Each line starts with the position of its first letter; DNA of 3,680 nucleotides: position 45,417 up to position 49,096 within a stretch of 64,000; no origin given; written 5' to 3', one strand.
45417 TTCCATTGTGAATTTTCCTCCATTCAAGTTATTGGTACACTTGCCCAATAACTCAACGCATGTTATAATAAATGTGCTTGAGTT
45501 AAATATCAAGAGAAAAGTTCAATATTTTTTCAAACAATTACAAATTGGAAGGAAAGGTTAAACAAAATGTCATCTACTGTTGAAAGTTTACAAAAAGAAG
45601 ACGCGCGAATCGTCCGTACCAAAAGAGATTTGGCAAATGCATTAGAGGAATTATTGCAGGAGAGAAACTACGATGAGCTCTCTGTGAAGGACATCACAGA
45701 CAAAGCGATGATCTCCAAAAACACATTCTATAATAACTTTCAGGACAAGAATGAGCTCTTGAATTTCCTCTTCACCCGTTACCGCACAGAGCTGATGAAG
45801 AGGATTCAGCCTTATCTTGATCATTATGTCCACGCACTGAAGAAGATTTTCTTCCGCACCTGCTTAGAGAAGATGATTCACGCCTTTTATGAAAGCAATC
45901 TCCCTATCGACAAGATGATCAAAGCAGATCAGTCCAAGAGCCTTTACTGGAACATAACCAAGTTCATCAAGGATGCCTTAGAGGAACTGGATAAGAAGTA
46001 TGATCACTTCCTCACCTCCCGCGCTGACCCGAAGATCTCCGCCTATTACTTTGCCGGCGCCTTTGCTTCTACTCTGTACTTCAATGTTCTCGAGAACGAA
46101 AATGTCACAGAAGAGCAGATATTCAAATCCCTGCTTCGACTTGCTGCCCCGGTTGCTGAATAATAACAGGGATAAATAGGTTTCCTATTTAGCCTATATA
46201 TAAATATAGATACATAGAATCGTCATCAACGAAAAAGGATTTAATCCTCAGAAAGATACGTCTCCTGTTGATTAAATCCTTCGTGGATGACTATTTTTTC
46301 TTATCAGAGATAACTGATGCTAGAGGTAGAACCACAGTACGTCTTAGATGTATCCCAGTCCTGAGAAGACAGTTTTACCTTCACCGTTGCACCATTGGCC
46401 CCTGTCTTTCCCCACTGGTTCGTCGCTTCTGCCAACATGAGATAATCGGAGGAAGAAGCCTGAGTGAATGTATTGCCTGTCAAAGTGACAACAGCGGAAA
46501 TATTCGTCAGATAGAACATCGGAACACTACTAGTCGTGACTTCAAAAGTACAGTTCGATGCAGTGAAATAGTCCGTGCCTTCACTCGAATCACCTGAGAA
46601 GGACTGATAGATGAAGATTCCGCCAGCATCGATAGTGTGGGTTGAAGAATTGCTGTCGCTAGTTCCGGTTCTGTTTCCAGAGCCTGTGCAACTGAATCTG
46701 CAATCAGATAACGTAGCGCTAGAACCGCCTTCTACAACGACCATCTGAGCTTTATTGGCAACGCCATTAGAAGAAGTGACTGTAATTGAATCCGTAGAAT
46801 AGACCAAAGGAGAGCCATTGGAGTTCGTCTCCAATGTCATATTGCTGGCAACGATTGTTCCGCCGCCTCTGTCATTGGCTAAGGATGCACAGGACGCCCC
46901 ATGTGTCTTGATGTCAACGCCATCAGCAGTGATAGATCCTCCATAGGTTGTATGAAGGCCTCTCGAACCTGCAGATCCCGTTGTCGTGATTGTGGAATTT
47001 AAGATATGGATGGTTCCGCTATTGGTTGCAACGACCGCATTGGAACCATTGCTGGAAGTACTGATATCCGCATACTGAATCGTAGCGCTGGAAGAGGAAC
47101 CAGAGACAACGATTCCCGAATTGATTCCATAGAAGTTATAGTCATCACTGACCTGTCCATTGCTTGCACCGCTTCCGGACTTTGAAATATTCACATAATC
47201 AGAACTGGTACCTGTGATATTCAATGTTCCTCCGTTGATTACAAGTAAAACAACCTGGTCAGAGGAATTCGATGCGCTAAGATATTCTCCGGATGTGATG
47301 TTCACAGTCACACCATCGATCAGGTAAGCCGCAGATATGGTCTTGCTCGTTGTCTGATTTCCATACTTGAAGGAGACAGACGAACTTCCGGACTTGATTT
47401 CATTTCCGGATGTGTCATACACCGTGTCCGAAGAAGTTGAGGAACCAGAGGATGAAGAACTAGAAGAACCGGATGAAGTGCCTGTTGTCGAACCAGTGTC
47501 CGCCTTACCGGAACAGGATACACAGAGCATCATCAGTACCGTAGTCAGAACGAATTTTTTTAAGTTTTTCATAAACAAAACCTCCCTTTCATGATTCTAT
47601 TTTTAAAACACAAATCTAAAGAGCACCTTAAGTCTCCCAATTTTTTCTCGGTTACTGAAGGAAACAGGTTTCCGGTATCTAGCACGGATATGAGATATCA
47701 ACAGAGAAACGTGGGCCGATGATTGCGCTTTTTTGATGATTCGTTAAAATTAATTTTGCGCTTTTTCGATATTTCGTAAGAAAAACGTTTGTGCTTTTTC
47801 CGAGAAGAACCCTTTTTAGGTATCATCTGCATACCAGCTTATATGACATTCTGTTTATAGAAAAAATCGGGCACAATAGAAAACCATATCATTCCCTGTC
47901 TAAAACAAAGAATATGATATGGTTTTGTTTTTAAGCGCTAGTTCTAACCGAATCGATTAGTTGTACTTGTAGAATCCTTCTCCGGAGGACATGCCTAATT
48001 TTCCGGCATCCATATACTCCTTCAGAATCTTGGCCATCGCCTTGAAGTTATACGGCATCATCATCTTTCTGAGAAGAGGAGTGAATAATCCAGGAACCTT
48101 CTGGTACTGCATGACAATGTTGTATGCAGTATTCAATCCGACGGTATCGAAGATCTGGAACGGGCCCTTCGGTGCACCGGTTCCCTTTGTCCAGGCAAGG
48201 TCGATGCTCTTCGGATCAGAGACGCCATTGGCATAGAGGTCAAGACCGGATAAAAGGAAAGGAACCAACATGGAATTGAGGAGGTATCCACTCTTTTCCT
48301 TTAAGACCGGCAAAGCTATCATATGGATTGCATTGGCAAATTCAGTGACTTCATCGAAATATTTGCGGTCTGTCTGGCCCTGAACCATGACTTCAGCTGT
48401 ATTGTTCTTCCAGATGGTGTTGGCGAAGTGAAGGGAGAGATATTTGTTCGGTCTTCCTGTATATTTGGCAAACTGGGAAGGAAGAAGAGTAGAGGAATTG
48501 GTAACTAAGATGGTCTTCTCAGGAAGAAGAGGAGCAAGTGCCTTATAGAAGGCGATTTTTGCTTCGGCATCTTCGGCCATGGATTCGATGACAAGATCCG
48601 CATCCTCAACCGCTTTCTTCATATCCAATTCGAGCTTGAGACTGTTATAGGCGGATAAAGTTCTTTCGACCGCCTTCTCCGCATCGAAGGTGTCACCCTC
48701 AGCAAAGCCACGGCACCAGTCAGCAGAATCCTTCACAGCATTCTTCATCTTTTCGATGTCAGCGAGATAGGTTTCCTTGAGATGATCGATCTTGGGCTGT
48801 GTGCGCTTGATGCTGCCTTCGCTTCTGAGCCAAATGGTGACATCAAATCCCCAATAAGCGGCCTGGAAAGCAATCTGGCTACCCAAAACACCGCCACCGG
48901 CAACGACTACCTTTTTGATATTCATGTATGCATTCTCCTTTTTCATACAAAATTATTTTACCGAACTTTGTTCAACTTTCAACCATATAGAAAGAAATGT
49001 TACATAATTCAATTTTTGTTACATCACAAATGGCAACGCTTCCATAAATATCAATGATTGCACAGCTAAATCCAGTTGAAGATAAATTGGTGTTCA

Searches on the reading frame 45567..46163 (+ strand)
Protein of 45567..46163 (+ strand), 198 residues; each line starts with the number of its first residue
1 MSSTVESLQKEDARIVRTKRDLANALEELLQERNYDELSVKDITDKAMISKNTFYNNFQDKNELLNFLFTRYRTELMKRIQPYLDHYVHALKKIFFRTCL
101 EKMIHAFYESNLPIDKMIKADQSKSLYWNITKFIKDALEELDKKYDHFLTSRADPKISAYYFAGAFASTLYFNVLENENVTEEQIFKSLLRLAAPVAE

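Call 65: search_protein_families(library=pfam, proteins=[window:45567-46163:+])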
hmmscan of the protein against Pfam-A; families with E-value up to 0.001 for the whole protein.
window:45567-46163:+ (198 aa): 1 family
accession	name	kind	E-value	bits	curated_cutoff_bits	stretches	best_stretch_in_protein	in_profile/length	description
PF00440.29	TetR_N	-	9.6e-10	38.5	24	1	25-65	4-44/47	Bacterial regulatory proteins, tetR family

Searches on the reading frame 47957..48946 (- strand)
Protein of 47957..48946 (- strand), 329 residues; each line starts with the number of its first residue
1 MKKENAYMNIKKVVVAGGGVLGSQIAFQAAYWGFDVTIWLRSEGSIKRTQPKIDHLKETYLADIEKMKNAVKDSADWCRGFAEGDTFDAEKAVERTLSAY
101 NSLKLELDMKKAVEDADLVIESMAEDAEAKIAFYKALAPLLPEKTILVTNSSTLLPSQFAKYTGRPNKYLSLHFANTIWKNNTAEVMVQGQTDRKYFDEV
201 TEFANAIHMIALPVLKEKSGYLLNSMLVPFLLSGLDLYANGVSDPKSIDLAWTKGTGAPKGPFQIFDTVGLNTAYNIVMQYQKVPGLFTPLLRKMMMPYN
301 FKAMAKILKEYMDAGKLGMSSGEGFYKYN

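Call 23: search_protein_families(library=pfam, proteins=[window:47957-48946:-])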
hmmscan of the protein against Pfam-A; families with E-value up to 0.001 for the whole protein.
window:47957-48946:- (329 aa): 3 families
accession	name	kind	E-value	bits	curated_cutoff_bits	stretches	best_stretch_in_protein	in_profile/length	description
PF02737.24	3HCDH_N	-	1.9e-30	106.5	22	1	12-214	1-177/180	3-hydroxyacyl-CoA dehydrogenase, NAD binding domain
PF00725.27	3HCDH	-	3.2e-19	69.7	22.1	1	220-328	1-97/97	3-hydroxyacyl-CoA dehydrogenase, C-terminal domain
PF01210.29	NAD_Gly3P_dh_N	-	0.00029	21.3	23.1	0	12-75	1-61/158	NAD-dependent glycerol-3-phosphate dehydrogenase N-terminus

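Call 78: find_homologous_proteins(query=window:47957-48946:-, max_evalue=1e-30)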
Query window:47957-48946:- (329 aa): 7989 proteins with E <= 1e-30 among 8000 candidates; the best 120 are listed.
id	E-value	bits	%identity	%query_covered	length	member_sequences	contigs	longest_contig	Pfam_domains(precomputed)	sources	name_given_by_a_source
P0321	9.4e-207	704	97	98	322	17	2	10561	PF00725.28,PF02737.25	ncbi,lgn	-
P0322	4.8e-206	702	97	98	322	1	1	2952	PF00725.28,PF02737.25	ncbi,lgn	-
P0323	1.2e-205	700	97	98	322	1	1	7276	PF00725.28,PF02737.25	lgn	-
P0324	1.2e-205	700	97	98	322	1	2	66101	PF00725.28,PF02737.25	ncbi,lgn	-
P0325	1.7e-205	700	97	98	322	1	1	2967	PF00725.28,PF02737.25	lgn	-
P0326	2.3e-205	699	96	98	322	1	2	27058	PF00725.28,PF02737.25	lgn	-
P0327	2.7e-190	650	89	98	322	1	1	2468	PF00725.28,PF02737.25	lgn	-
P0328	8.4e-189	645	88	98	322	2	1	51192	PF00725.28,PF02737.25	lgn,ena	-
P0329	1.6e-188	644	88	98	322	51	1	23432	PF00725.28,PF02737.25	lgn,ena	-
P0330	7.7e-183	625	87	98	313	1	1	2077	PF00725.28,PF02737.25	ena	-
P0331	1.4e-181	621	86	98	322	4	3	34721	PF00725.28,PF02737.25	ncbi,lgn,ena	-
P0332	4.3e-178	610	86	98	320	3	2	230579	PF00725.28,PF02737.25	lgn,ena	-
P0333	7.3e-176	602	83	99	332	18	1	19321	PF00725.28,PF02737.25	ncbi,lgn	-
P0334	2.7e-173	594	83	98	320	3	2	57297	PF00725.28,PF02737.25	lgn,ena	-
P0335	8.7e-173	592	81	98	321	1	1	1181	PF00725.28,PF02737.25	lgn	-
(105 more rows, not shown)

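Call 79: find_encoding_contigs(protein=P0332, flank=10000, max_places=2)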
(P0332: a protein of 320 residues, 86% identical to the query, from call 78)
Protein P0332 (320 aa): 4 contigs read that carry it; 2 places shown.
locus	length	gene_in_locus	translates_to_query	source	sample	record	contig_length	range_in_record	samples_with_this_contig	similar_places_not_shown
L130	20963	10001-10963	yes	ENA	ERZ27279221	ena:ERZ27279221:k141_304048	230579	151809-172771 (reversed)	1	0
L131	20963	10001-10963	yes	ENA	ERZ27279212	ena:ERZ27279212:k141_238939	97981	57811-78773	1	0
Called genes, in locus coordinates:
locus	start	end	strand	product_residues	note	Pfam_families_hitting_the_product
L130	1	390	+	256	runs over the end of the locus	PF02463:SMC_N (faint), PF00005:ABC_tran, PF13304:AAA_21 (faint)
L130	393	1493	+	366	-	PF01497:Peripla_BP_2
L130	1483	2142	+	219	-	-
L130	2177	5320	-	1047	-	PF02463:SMC_N (weak), PF13476:AAA_23, PF13555:AAA_29 (weak), PF13558:SbcC_Walker_B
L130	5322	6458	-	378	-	PF00149:Metallophos, PF12850:Metallophos_2 (faint), PF12320:SbcD_C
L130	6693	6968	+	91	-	-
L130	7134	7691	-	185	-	PF04199:Cyclase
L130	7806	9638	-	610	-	PF09479:Flg_new, PF18998:Flg_new_2, PF19789:DUF6273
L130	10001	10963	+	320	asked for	PF02737:3HCDH_N, PF00725:3HCDH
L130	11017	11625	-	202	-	PF00440:TetR_N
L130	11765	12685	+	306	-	PF00005:ABC_tran, PF13304:AAA_21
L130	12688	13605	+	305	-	PF00005:ABC_tran, PF13304:AAA_21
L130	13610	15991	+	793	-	PF12679:ABC2_membrane_2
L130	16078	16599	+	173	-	-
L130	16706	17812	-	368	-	-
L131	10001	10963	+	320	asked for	PF02737:3HCDH_N, PF00725:3HCDH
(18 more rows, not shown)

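Call 80: find_encoding_contigs(protein=P0328, flank=10000, max_places=2)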
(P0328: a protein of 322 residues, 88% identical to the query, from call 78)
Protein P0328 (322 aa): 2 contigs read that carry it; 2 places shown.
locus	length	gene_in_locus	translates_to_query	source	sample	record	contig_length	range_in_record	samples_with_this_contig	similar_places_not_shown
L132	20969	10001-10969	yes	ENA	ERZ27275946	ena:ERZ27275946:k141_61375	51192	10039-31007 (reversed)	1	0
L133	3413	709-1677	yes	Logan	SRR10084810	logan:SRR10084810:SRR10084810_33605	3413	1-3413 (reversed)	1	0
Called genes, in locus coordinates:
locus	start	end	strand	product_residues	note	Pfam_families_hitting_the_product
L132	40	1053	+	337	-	PF00356:LacI, PF00532:Peripla_BP_1, PF13377:Peripla_BP_3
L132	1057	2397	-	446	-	PF00232:Glyco_hydro_1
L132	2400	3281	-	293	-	PF00528:BPD_transp_1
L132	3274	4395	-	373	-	PF00528:BPD_transp_1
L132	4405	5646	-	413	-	PF00005:ABC_tran, PF17912:OB_MalK, PF08402:TOBE_2 (weak)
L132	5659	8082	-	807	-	PF06165:GH94_b-supersand, PF17167:Glyco_hydro_94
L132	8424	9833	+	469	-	-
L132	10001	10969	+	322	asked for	PF02737:3HCDH_N, PF00725:3HCDH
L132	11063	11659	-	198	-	PF00440:TetR_N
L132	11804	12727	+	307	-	PF00005:ABC_tran, PF13304:AAA_21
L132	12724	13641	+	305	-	PF00005:ABC_tran, PF13304:AAA_21 (weak)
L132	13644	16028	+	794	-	PF12679:ABC2_membrane_2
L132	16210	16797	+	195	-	-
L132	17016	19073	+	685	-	-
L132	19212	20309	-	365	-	-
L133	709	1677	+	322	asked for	PF02737:3HCDH_N, PF00725:3HCDH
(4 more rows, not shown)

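Call 82: find_encoding_contigs(protein=P0324, flank=10000, max_places=3)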
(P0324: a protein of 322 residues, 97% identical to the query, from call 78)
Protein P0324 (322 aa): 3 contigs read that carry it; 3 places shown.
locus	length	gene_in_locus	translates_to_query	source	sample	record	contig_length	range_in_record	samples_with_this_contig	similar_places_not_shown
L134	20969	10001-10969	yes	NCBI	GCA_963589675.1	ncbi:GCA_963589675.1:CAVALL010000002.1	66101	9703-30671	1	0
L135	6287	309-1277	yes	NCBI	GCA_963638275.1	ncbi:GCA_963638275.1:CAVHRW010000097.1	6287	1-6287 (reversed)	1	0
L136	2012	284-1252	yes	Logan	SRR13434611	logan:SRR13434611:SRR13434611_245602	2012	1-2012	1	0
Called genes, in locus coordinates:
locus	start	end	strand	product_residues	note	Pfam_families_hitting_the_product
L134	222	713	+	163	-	PF05598:DUF772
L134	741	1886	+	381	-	PF01609:DDE_Tnp_1, PF13751:DDE_Tnp_1_6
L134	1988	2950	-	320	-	PF00480:ROK (faint)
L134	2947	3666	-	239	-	PF01925:TauE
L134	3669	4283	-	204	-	PF16161:DUF4867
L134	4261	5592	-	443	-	PF02952:Fucose_iso_C (weak)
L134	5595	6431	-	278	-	PF03446:NAD_binding_2, PF14833:NAD_binding_11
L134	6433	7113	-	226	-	PF00923:TAL_FSA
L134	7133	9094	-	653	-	PF13802:Gal_mutarotas_2, PF01055:Glyco_hydro_31_2nd, PF21365:Glyco_hydro_31_3rd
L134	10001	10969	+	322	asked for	PF02737:3HCDH_N, PF00725:3HCDH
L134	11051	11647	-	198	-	PF00440:TetR_N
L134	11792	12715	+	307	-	PF00005:ABC_tran, PF13304:AAA_21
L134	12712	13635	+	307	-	PF00005:ABC_tran, PF13304:AAA_21 (weak)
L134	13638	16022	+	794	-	PF12679:ABC2_membrane_2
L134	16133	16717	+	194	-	-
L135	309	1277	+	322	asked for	PF02737:3HCDH_N, PF00725:3HCDH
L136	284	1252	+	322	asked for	PF02737:3HCDH_N, PF00725:3HCDH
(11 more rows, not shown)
